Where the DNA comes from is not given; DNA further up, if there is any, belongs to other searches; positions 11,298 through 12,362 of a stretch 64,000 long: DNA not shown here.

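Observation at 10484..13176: Second lipoprotein/cytoplasmic-protein pair with overlapping stop-start, preceded by an overlapping unknown gene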

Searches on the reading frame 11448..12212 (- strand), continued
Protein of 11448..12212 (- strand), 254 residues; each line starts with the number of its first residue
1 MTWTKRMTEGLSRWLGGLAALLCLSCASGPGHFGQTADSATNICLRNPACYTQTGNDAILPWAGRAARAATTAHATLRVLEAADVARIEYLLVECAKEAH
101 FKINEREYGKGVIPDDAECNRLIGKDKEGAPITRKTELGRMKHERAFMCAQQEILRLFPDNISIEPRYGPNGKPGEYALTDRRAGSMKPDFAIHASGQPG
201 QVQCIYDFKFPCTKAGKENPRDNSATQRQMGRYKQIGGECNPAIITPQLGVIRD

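Call 56: find_encoding_contigs(protein=P0213, flank=8000, max_places=2)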
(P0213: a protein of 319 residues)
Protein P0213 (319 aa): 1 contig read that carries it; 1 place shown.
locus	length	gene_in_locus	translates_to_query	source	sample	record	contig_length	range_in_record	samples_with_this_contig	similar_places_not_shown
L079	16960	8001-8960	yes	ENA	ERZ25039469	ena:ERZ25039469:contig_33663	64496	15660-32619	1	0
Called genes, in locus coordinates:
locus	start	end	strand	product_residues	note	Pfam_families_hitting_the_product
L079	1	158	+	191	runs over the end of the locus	PF13676:TIR_2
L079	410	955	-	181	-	-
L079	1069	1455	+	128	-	PF17874:TPR_MalT (weak), PF24885:TPR_NPHP3, PF13374:TPR_10, PF13424:TPR_12, PF00515:TPR_1 (weak), PF13176:TPR_7 (weak), PF13374:TPR_10, PF13424:TPR_12, +10 more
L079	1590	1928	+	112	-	PF01609:DDE_Tnp_1 (weak), PF13701:DDE_Tnp_1_4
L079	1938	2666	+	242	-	-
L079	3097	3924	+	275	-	PF13701:DDE_Tnp_1_4, PF01609:DDE_Tnp_1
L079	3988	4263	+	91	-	-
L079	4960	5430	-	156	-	PF03050:DDE_Tnp_IS66, PF13817:DDE_Tnp_IS66_C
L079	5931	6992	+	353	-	PF09937:DUF2169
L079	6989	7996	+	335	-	-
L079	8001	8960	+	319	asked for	PF13665:Tox-PAAR-like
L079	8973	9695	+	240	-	PF11876:TsiV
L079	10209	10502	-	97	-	PF03050:DDE_Tnp_IS66, PF13817:DDE_Tnp_IS66_C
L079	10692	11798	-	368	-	PF01526:DDE_Tnp_Tn3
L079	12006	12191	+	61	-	PF01807:Zn_ribbon_DnaG (weak)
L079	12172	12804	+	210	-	PF08275:DNAG_N (faint), PF13155:Toprim_2 (weak)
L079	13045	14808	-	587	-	PF00211:Guanylate_cyc, PF13428:TPR_14 (faint), PF13424:TPR_12 (faint), PF00515:TPR_1 (faint), PF07719:TPR_2 (faint), PF13181:TPR_8 (faint), PF13414:TPR_11 (faint), PF14559:TPR_19 (weak), +1 more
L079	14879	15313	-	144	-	PF13358:DDE_3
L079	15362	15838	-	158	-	PF13814:Replic_Relax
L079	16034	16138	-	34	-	-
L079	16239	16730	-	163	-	PF13577:SnoaL_4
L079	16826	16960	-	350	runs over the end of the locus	PF00478:IMPDH (faint), PF03060:NMO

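Call 57: find_encoding_contigs(protein=P0240, flank=5000, max_places=1)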
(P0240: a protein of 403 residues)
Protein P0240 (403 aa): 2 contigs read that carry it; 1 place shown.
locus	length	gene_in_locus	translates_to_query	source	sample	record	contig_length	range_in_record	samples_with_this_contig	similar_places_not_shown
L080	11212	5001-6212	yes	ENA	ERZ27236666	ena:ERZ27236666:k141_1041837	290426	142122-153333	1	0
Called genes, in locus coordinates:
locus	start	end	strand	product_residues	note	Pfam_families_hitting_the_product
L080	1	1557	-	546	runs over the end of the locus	PF00743:FMO-like, PF01266:DAO (faint), PF05834:Lycopene_cycl (weak), PF07992:Pyr_redox_2, PF13450:NAD_binding_8, PF13738:Pyr_redox_3, PF13434:Lys_Orn_oxgnase (faint)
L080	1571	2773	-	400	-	PF00108:Thiolase_N, PF02803:Thiolase_C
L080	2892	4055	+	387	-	PF00108:Thiolase_N, PF02803:Thiolase_C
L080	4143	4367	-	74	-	-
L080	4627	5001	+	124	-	-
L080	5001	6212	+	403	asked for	-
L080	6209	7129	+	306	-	PF11876:TsiV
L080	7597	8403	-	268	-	PF03328:HpcH_HpaI, PF15617:C-C_Bond_Lyase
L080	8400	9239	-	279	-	PF27832:Htd2, PF13452:FAS1_DH_region (weak)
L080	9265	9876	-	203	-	PF00440:TetR_N, PF16859:TetR_C_11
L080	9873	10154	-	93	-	-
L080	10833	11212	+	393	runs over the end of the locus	PF02515:CoA_transf_3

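Call 58: find_encoding_contigs(protein=P0161, flank=3000, max_places=1)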
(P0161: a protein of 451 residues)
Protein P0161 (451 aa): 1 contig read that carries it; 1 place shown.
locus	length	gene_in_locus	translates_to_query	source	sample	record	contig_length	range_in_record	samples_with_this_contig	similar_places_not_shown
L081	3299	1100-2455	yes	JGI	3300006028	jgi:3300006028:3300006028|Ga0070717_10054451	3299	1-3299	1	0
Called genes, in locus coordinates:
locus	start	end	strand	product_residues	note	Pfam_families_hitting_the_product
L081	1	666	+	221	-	?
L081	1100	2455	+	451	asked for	PF09533:DUF2380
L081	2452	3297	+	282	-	?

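Call 59: search_protein_families(library=ncbifam, proteins=[P0160, P0161, P0163, P0159, P0130, P0144, P0176, P0188, P0211, P0166], max_evalue=0.1)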
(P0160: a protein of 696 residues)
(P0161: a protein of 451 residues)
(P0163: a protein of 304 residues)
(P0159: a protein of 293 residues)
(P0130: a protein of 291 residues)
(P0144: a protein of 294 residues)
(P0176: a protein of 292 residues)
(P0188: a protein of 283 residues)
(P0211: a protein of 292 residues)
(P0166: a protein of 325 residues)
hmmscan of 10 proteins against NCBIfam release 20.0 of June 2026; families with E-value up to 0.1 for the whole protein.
P0160 (696 aa): 0 families

P0161 (451 aa): 1 family
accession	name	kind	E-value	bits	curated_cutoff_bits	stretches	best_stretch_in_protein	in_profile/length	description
TIGR02269.1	TIGR02269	equivalog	4.7e-26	91.6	85.75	1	45-233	26-203/209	SitA6 family polymorphic toxin lipoprotein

P0163 (304 aa): 0 families

P0159 (293 aa): 1 family
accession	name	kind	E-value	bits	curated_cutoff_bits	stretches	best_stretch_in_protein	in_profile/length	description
NF053780.1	LigStilDioxNov2Alpha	equivalog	0.06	11.8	650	1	62-131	32-98/482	lignostilbene-alpha,beta-dioxygenase NOV2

P0130 (291 aa): 0 families

P0144 (294 aa): 0 families

P0176 (292 aa): 1 family
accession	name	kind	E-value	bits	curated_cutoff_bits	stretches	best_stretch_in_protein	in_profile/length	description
NF053526.1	Myco_lipo_LppK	equivalog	0.099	12.6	125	0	5-55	8-58/167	lipoprotein LppK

P0188 (283 aa): 0 families

P0211 (292 aa): 0 families

P0166 (325 aa): 0 families

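Call 63: search_protein_families(library=pfam, proteins=[L081:2452-3297:+, L079:6989-7996:+, L080:4627-5001:+], max_evalue=0.01)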
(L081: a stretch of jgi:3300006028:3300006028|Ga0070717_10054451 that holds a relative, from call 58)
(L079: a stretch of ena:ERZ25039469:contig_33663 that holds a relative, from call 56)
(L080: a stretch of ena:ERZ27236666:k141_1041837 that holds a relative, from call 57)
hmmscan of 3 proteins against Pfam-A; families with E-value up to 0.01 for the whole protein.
L081:2452-3297:+ (282 aa): 1 family
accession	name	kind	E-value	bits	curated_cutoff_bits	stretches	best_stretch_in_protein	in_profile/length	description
PF11876.13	TsiV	-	1.1e-58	199.2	25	1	40-280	2-243/271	Type VI immunity for VRR-NUC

L079:6989-7996:+ (335 aa): 0 families

L080:4627-5001:+ (124 aa): 0 families
